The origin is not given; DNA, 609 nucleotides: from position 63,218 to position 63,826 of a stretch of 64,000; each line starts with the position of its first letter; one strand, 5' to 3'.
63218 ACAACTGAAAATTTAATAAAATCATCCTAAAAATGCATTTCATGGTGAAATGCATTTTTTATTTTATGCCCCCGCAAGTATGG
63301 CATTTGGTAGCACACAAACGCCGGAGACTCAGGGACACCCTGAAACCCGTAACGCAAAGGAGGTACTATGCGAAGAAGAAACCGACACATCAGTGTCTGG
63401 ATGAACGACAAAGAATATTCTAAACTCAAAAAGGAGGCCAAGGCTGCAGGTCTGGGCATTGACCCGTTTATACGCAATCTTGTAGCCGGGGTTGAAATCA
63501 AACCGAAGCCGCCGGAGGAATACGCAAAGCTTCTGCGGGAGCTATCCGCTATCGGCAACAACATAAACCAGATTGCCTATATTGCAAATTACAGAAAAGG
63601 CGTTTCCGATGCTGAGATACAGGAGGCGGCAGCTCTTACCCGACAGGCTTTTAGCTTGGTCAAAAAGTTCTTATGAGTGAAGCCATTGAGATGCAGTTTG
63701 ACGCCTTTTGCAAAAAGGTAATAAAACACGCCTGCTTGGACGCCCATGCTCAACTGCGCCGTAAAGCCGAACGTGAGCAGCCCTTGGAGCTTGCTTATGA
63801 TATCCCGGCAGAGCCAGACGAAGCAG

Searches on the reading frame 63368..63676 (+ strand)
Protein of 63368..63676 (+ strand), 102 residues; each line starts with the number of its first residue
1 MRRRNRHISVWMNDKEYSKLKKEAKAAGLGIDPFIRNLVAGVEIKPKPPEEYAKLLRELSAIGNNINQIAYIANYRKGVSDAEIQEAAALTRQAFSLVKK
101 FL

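Call 25: search_protein_families(library=pfam, proteins=[window:63368-63676:+], max_evalue=0.01)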
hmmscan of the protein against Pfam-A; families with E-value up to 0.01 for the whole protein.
window:63368-63676:+ (102 aa): 2 families
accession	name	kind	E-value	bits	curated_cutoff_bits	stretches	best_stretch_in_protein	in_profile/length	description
PF21983.2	NikA-like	-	8e-17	61.6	27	1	2-70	1-69/72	Mobilization protein NikA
PF05713.17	MobC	-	5.7e-09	36.7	23.2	1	56-89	1-33/45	Bacterial mobilisation protein (MobC)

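Call 26: search_protein_families(library=padloc, proteins=[window:63368-63676:+], max_evalue=0.01)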
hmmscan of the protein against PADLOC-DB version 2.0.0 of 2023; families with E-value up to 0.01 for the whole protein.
window:63368-63676:+ (102 aa): 0 families
